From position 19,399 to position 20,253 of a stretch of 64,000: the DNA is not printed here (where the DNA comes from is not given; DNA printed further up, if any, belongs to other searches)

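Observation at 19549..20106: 185-aa orphan protein with an R-x5-H motif (possible minimal HEPN RNase)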

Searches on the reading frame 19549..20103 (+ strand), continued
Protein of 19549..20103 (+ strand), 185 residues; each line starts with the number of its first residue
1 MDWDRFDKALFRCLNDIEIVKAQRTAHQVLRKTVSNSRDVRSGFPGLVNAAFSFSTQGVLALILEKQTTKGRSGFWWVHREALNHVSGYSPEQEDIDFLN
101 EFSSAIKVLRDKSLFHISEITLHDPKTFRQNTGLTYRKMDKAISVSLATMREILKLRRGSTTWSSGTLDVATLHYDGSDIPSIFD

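Call 53: find_related_loci(query=A3, collection=metagenome_contigs, flank=6000)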
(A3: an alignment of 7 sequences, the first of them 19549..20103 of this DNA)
Query A3 (185 aa) in metagenome_contigs; peptide patterns used: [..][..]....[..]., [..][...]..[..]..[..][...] (x = any residue, [..] = any of these).
211 stretches matched a pattern; 2 encode a relative of the query (tblastn E <= 1e-3); 2 distinct loci.
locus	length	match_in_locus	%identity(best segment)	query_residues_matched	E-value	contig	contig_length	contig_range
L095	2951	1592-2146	100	1-185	1e-131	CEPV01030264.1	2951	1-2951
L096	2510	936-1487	59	1-184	5e-77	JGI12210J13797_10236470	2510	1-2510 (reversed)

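Call 54: find_encoding_contigs(protein=P0006, flank=6000, max_places=4)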
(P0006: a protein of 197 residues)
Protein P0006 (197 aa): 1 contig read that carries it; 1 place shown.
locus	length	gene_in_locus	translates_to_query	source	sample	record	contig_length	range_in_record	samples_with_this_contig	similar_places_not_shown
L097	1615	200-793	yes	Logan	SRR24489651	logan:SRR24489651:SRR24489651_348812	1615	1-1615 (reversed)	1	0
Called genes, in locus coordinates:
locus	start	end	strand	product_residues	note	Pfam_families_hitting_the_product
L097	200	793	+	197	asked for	-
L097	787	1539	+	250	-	-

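Call 55: find_encoding_contigs(protein=P0007, flank=6000, max_places=4)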
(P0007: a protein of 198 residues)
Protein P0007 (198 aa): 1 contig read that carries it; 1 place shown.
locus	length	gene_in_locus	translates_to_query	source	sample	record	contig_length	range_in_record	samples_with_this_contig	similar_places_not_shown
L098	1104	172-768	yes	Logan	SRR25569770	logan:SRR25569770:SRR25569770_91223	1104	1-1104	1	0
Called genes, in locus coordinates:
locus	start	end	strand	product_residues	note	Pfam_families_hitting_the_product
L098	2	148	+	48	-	?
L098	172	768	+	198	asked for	-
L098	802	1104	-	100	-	?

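Call 57: search_protein_families(library=padloc, proteins=[L097:787-1536:+, L004:922-1620:+, L001:3728-3970:+, L001:4152-5075:+, L001:1943-2821:+, L002:758-1747:-, L001:265-879:+, L001:940-1704:+, L001:5256-5747:+, L002:1865-2638:-], max_evalue=0.01)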
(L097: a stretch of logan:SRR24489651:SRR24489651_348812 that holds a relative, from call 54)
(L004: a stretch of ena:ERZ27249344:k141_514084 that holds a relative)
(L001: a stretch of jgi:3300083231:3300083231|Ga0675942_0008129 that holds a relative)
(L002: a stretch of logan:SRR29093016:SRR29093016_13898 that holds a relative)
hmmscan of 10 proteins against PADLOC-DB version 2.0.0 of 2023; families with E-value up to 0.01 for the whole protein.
L097:787-1536:+ (250 aa): 0 families

L004:922-1620:+ (233 aa): 0 families

L001:3728-3970:+ (81 aa): 0 families

L001:4152-5075:+ (308 aa): 13 families
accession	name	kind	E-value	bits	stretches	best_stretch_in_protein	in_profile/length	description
PDLC04772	PDC-M68A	-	3.3e-23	81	1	11-117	8-112/253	-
PDLC00739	Effector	-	2.9e-15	54.4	1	7-114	7-112/378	Endonuclease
PDLC01997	SAVED1--SAVED_HNH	-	1.4e-14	52.4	1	12-115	10-109/368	-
PDLC00746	Effector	-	3.4e-12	44.1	1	16-114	25-120/389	Endonuclease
PDLC00747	Effector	-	3e-09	34.5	1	5-117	9-123/373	Endonuclease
PDLC00406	SduA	-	2.9e-08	32.1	1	9-111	19-110/326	DUF4263 domain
PDLC00742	Effector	-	7.9e-07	26.2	1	50-107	161-218/527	Endonuclease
PDLC00749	Effector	-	8.6e-07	26.3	1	6-115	14-122/395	Endonuclease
PDLC01998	SAVED1--SAVED_HNH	-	8.7e-07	26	1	47-108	151-212/506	-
PDLC00751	Effector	-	2e-05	21.8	1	3-108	126-229/530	Endonuclease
PDLC00740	Effector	-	3.2e-05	20.9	1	45-124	49-131/391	Endonuclease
PDLC00743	Effector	-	0.0011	16.2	1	14-113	9-107/384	Endonuclease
PDLC04773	PDC-M68A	-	0.0016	16.6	1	68-118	2-51/200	-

L001:1943-2821:+ (293 aa): 14 families
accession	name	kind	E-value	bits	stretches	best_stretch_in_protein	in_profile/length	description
PDLC04938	PDC-S15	-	3.4e-73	244.5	1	1-225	40-270/276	-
PDLC04937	PDC-S15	-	4.4e-37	126.1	1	8-223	19-246/254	-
PDLC04929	PDC-S15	-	9.6e-30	102.5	2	33-120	44-130/308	-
PDLC04936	PDC-S15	-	1.5e-27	94.8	2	16-130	34-143/300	-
PDLC04933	PDC-S15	-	1e-25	88.8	2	16-129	22-126/286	-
PDLC04931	PDC-S15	-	9.8e-19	66.2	1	19-220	60-267/282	-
PDLC04926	PDC-S15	-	7.4e-18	62.6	1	24-124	34-131/300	-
PDLC04934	PDC-S15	-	2.1e-16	58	1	17-121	54-157/416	-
PDLC04927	PDC-S15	-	2.4e-13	47.8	1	79-116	83-120/422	-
PDLC04940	PDC-S15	-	1.8e-12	45.5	1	79-218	120-260/280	-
PDLC04930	PDC-S15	-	9.3e-12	42.6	1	24-114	27-114/380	-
PDLC04932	PDC-S15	-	1.3e-09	35.9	1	17-114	35-141/324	-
PDLC04935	PDC-S15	-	9.8e-09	32.6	1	54-119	165-230/535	-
PDLC04939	PDC-S15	-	1.7e-05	21.9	1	79-115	76-112/487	-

L002:758-1747:- (330 aa): 21 families
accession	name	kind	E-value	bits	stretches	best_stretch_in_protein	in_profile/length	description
PDLC02414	Aga_SIR2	-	9.1e-11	39.6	1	184-270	160-256/313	-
PDLC04084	SIR2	-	1.2e-09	35.9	1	234-272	305-342/414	-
PDLC02186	SIR2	-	4.7e-09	33.8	1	230-271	293-334/412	-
PDLC02408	Aga_SIR2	-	1.2e-08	32.5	1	187-270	192-285/343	Class II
PDLC04076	SIR2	-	2.3e-08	31.7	1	228-270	288-330/406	-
PDLC04093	SIR2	-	3.5e-08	30.9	1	213-264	245-295/395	-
PDLC04087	SIR2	-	7e-08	29.7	1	240-273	253-286/343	-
PDLC04085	SIR2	-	1.6e-07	28.6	1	216-270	325-378/463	-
PDLC04081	SIR2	-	2.9e-07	28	1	119-257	138-281/345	-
PDLC04079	SIR2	-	5.5e-07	26.5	1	241-261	324-344/430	-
PDLC04089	SIR2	-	7.5e-06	23.4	1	167-271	150-265/336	-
PDLC04082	SIR2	-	1.3e-05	22.3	1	173-264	177-278/345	-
PDLC04094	SIR2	-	1.7e-05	22.2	1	185-263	197-285/399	-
PDLC04080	SIR2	-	1.7e-05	22.1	0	233-271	262-300/347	-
PDLC04088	SIR2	-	1.9e-05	22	1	106-263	159-316/390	-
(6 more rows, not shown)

L001:265-879:+ (205 aa): 0 families

L001:940-1704:+ (255 aa): 0 families

L001:5256-5747:+ (164 aa): 3 families
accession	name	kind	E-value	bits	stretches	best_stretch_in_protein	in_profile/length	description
PDLC05041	PDC-S57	-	0.0019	15.9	1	68-138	112-181/212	-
PDLC04921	PDC-S14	-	0.0023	15.2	1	92-162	200-270/280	-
PDLC05043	PDC-S57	-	0.0031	15.1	1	76-135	134-193/221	-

L002:1865-2638:- (258 aa): 0 families

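Call 58: search_protein_families(library=pfam, proteins=[L097:787-1536:+, L004:922-1620:+, L001:3728-3970:+, L001:4152-5075:+, L001:1943-2821:+, L002:758-1747:-, L001:265-879:+, L001:940-1704:+, L001:5256-5747:+, L002:1865-2638:-], max_evalue=0.01)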
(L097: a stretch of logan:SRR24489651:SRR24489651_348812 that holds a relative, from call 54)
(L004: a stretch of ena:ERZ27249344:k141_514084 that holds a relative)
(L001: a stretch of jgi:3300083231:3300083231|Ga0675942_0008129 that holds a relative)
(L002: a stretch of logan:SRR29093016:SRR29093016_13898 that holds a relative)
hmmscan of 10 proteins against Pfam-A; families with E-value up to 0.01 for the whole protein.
L097:787-1536:+ (250 aa): 0 families

L004:922-1620:+ (233 aa): 0 families

L001:3728-3970:+ (81 aa): 0 families

L001:4152-5075:+ (308 aa): 1 family
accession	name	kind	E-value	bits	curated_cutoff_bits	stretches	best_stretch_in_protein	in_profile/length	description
PF13391.12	HNH_2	-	0.0068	16.7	21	0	49-88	13-57/66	HNH endonuclease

L001:1943-2821:+ (293 aa): 1 family
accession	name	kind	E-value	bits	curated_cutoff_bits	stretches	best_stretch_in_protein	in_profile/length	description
PF08867.16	FRG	-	4.8e-24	85.5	25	1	23-116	2-90/94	FRG domain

L002:758-1747:- (330 aa): 1 family
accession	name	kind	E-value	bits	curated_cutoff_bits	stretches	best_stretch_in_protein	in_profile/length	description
PF13289.12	SIR2_2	-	4.9e-07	30.4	24.5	1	122-265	4-110/141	SIR2-like domain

L001:265-879:+ (205 aa): 1 family
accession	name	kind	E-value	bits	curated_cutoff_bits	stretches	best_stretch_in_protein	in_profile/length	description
PF13643.11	DUF4145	-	0.00055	20.4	23.1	1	98-137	35-75/88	Domain of unknown function (DUF4145)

L001:940-1704:+ (255 aa): 0 families

L001:5256-5747:+ (164 aa): 1 family
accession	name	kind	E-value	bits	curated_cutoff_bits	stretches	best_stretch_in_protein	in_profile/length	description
PF11149.13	DUF2924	-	0.0043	17.8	31.2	1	81-126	70-116/135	Protein of unknown function (DUF2924)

L002:1865-2638:- (258 aa): 1 family
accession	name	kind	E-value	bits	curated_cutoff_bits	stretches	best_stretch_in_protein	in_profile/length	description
PF07885.22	Ion_trans_2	-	1.1e-11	44.8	22.5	1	156-234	3-76/79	Ion channel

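Call 71: search_protein_families(library=padloc, alignment_id=A2, max_evalue=0.01)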
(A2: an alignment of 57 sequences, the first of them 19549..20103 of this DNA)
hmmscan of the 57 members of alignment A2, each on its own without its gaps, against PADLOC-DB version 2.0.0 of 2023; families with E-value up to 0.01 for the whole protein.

A. member 1, window:19549-20103:+ (185 aa): 0 families

B. families by the number of members that match (of 57 scanned): 3 families
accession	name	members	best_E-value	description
PDLC01939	CARF7--CARF_RelE_like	1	0.0041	-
PDLC03247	MTase_II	1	0.0048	Type II methyltransferase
PDLC03818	RTasVirE-PriCT2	1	0.0054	DRT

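Call 72: search_dna_similar(query=P0014, collection=plasmids, mode=protein, max_evalue=0.001, max_rows=30)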
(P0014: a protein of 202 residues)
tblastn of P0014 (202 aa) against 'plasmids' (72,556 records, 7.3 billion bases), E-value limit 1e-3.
No match.

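Call 73: find_homologous_proteins(query=A2, max_evalue=0.00001)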
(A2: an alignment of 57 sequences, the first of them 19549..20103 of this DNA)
Query A2 (57 sequences) (185 aa, profile of the alignment): 29 proteins with E <= 0.00001 among 2041 candidates.
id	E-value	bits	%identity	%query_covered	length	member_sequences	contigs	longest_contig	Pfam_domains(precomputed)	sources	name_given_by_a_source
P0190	2.7e-66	240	26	97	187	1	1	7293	PF18734.7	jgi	-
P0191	6.1e-60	220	25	100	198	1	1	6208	PF18734.7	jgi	-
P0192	1.6e-55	205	29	61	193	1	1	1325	PF18734.7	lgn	-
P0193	3.2e-54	201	23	49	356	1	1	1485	PF04752.18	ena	-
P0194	3.8e-54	201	20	99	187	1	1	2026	-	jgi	-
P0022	9.4e-54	200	23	97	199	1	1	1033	PF18734.7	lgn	-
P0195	1.1e-53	199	25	99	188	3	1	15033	-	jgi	-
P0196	1.2e-53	199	30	60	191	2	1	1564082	-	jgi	jgi:hypothetical protein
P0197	1.6e-52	196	26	75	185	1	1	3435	PF18734.7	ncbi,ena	-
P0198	3.2e-52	195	22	71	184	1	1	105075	-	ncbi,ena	-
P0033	8.2e-52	193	26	62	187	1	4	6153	-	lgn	-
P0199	5.4e-50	187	29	60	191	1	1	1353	-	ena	-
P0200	7.4e-50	187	23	63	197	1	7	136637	-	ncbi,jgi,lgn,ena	jgi:hypothetical protein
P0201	1.0e-48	183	27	59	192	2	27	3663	PF18734.7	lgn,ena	-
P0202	2.0e-47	179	31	43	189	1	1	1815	-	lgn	-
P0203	2.9e-47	178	20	51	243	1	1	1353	PF18734.7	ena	-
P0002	2.2e-46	176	65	99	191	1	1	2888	-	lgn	-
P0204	3.8e-46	175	22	60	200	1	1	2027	PF18734.7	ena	-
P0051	1.9e-44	169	31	25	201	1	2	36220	PF18734.7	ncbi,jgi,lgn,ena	-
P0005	2.3e-43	166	58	99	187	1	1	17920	-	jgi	jgi:hypothetical protein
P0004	3.5e-42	162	59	99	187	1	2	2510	-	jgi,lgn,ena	-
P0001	7.7e-41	157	100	100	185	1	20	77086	-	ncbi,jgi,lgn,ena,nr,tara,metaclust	ncbi:MAG: hypothetical protein QGH73_01310 [Rhodospirillales bacterium]|jgi:hypothetical protein|nr:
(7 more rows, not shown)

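Call 74: find_encoding_contigs(protein=P0196, flank=5000, max_places=2)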
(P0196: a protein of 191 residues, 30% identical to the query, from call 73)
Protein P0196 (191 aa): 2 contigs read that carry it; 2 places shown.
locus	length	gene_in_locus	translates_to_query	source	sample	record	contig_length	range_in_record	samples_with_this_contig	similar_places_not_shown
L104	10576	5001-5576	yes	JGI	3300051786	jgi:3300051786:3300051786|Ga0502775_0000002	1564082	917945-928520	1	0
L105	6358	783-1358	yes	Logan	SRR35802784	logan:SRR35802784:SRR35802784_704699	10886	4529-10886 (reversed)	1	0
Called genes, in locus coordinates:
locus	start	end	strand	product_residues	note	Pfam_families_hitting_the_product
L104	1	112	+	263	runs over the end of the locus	PF12974:Phosphonate-bd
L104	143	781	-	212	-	PF01144:CoA_trans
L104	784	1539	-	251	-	PF01144:CoA_trans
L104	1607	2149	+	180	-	PF13188:PAS_8 (weak), PF13426:PAS_9, PF00196:GerE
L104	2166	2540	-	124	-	PF02627:CMD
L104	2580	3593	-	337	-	PF03401:TctC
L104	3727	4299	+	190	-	PF02627:CMD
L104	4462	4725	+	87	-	PF04365:BrnT_toxin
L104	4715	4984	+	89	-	PF12441:CopG_antitoxin (weak)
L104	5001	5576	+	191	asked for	-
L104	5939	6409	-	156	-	PF13279:4HBT_2, PF03061:4HBT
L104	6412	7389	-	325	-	PF03401:TctC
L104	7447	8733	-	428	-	PF00753:Lactamase_B, PF14863:Alkyl_sulf_dimr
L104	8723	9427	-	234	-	PF00440:TetR_N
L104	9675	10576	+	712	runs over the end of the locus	PF02629:CoA_binding, PF13380:CoA_binding_2, PF13607:Succ_CoA_lig, PF13549:ATP-grasp_5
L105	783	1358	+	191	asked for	-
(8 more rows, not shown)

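Call 75: find_encoding_contigs(protein=P0198, flank=5000, max_places=2)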
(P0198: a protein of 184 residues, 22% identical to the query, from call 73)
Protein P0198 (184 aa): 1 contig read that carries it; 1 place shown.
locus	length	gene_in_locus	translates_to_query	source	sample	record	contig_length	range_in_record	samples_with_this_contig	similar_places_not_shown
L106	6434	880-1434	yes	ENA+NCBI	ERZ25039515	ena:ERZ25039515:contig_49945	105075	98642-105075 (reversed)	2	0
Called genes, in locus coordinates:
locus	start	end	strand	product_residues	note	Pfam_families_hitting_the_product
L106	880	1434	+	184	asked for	-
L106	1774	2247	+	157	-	-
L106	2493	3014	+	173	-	-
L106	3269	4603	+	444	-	PF01435:Peptidase_M48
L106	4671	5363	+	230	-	-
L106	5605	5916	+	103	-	PF08803:ydhR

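Call 76: find_encoding_contigs(protein=P0200, flank=5000, max_places=3)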
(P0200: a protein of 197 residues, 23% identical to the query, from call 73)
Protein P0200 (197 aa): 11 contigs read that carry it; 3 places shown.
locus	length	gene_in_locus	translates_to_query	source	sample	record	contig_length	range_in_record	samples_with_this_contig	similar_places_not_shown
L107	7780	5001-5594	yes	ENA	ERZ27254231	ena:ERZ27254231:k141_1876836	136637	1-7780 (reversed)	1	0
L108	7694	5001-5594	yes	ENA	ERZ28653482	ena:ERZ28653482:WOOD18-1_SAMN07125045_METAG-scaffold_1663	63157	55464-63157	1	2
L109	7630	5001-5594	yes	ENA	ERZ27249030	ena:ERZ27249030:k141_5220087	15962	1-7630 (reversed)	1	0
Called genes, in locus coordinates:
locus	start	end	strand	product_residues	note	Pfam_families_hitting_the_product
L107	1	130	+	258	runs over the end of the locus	PF02463:SMC_N, PF00005:ABC_tran, PF13304:AAA_21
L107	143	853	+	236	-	PF01895:PhoU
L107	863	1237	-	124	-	PF00892:EamA (weak)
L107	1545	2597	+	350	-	PF18152:DAHP_snth_FXD, PF00793:DAHP_synth_1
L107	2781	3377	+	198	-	PF01569:PAP2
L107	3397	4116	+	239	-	PF00535:Glycos_transf_2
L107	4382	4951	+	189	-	-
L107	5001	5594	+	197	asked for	-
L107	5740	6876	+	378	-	-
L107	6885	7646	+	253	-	PF14338:Mrr_N, PF10356:RRG7 (faint), PF04471:Mrr_cat, PF22722:NA-iREase1 (weak)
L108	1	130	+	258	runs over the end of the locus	PF02463:SMC_N, PF00005:ABC_tran, PF13304:AAA_21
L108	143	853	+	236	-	PF01895:PhoU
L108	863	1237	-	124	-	PF00892:EamA (weak)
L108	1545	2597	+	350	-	PF18152:DAHP_snth_FXD, PF00793:DAHP_synth_1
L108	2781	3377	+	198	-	PF01569:PAP2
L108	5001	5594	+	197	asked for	-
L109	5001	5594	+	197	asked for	-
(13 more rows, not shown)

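Call 77: find_encoding_contigs(protein=P0051, flank=5000, max_places=2)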
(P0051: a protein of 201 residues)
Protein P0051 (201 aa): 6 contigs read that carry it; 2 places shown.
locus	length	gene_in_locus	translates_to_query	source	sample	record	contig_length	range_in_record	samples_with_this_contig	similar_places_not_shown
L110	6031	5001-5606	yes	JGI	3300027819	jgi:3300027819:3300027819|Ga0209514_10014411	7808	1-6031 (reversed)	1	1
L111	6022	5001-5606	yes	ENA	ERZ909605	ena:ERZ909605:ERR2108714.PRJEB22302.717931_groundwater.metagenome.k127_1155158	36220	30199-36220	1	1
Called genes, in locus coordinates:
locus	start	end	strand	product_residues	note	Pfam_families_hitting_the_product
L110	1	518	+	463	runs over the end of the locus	PF00206:Lyase_1, PF14698:ASL_C2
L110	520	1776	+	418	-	PF00278:Orn_DAP_Arg_deC, PF02784:Orn_Arg_deC_N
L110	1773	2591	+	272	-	PF01678:DAP_epimerase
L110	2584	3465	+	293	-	PF00701:DHDPS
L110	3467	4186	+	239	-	PF01113:DapB_N, PF05173:DapB_C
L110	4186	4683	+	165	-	PF10706:Aminoglyc_resit (weak), PF14907:NTP_transf_5 (weak)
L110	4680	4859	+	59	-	-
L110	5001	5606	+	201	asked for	PF18734:HEPN_AbiU2 (weak)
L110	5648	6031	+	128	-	?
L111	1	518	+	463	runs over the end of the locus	PF00206:Lyase_1, PF14698:ASL_C2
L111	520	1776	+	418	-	PF00278:Orn_DAP_Arg_deC, PF02784:Orn_Arg_deC_N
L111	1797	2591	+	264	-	PF01678:DAP_epimerase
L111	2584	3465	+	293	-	PF00701:DHDPS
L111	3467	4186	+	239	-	PF01113:DapB_N, PF05173:DapB_C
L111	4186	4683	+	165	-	PF10706:Aminoglyc_resit (weak), PF14907:NTP_transf_5 (weak)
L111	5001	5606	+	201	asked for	PF18734:HEPN_AbiU2 (weak)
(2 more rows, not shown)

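Call 78: find_encoding_contigs(protein=P0195, flank=5000, max_places=2)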
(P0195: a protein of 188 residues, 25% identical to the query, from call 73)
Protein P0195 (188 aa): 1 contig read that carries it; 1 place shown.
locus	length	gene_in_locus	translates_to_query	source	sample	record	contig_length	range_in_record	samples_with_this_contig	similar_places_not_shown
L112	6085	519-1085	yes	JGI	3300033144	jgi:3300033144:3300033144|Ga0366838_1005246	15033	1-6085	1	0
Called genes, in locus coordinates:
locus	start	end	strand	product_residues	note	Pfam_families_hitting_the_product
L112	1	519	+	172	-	?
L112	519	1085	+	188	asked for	-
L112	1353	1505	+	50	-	-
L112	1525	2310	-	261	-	PF00149:Metallophos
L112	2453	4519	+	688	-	PF00912:Transgly, PF00905:Transpeptidase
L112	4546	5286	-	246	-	PF01863:YgjP-like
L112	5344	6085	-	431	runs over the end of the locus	PF06850:PHB_depo_C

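Call 79: search_protein_families(library=pfam, proteins=[L107:4382-4948:+, L107:5740-6873:+, L112:1-516:+, L106:1774-2244:+, L106:2493-3011:+, L110:4186-4680:+, L110:4680-4856:+, L110:5648-6031:+, L097:787-1536:+, L004:922-1620:+], max_evalue=0.1)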
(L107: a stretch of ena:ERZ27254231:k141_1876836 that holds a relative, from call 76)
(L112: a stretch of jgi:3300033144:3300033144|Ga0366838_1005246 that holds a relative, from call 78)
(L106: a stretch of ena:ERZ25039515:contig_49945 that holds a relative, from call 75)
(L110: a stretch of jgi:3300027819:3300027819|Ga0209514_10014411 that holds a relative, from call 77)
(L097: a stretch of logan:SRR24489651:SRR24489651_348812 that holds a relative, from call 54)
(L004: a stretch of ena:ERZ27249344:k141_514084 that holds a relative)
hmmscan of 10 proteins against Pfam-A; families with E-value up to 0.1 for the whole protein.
L107:4382-4948:+ (189 aa): 1 family
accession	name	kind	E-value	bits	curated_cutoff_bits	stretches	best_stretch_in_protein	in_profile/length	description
PF07013.16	DUF1314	-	0.042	14.2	25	1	78-157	81-156/197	Protein of unknown function (DUF1314)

L107:5740-6873:+ (378 aa): 4 families
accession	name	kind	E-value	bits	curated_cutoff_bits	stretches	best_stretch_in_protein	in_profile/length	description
PF08238.18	Sel1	-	7.2e-77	251.6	30.7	8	202-235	2-35/36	Sel1 repeat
PF23310.1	TPR_27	-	1.3e-06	28.5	27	1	54-105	25-73/110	Plant tetratrico peptide repeats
PF14538.11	Raptor_N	-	0.0012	19.1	27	0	174-200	93-119/151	Raptor N-terminal CASPase like domain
PF15054.11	DUF4535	-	0.052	13.7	28.3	0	176-204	10-36/45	Domain of unknown function (DUF4535)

L112:1-516:+ (172 aa): 1 family
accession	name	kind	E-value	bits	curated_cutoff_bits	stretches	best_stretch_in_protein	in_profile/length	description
PF00986.26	DNA_gyraseB_C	-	2.2e-28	98.6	29.8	1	100-161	2-63/63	DNA gyrase B subunit, carboxyl terminus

L106:1774-2244:+ (157 aa): 3 families
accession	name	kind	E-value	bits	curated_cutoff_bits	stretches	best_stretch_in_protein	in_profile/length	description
PF18650.6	IMPa_N_2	-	0.012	15.3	25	1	52-130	54-131/200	Immunomodulating metalloprotease N-terminal domain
PF08350.17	FilR1_middle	-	0.037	14.5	27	1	16-100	8-92/128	Methanogenesis regulatory protein FilR1, middle domain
PF17345.7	DUF5375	-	0.039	14.3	30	1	24-67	38-80/106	Family of unknown function (DUF5375)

L106:2493-3011:+ (173 aa): 0 families

L110:4186-4680:+ (165 aa): 6 families
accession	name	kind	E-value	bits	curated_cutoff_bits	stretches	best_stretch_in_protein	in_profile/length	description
PF14907.12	NTP_transf_5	-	3.3e-06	27.3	31.2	1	4-93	61-132/249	Uncharacterised nucleotidyltransferase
PF10706.15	Aminoglyc_resit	-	6.4e-06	26.8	21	1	5-112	4-108/149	Aminoglycoside-2''-adenylyltransferase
PF19502.5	DUF6036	-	4.3e-05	23.8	23.6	1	11-152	16-116/164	Nucleotidyltransferase of unknown function (DUF6036)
PF06076.17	Orthopox_F14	-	0.012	16.3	27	0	28-63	19-52/73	Orthopoxvirus F14 protein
PF08843.17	AbiEii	-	0.015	15.7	22.5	1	7-139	3-145/238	Nucleotidyl transferase AbiEii toxin, Type IV TA system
PF09970.15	DUF2204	-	0.069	13.2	20.3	0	3-45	5-48/181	Nucleotidyl transferase of unknown function (DUF2204)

L110:4680-4856:+ (59 aa): 0 families

L110:5648-6031:+ (128 aa): 1 family
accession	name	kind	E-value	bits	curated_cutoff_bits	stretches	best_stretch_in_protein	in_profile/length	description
PF00155.27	Aminotran_1_2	-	1.2e-12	48.1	19.7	1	34-127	2-99/361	Aminotransferase class I and II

L097:787-1536:+ (250 aa): 0 families

L004:922-1620:+ (233 aa): 0 families

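Call 88: find_related_loci(query=A3, collection=viral_contigs, flank=5000)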
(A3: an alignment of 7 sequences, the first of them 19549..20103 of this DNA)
Query A3 (185 aa) in viral_contigs; peptide patterns used: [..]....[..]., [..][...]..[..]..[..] (x = any residue, [..] = any of these).
58 stretches matched a pattern, but none encodes a relative of the query by tblastn (E <= 1e-3).

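Call 89: search_dna_similar(query=window:19549-20103:+, collection=phages, mode=protein, max_evalue=0.01)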
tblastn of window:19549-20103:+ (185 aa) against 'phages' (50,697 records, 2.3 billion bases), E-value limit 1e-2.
No match.
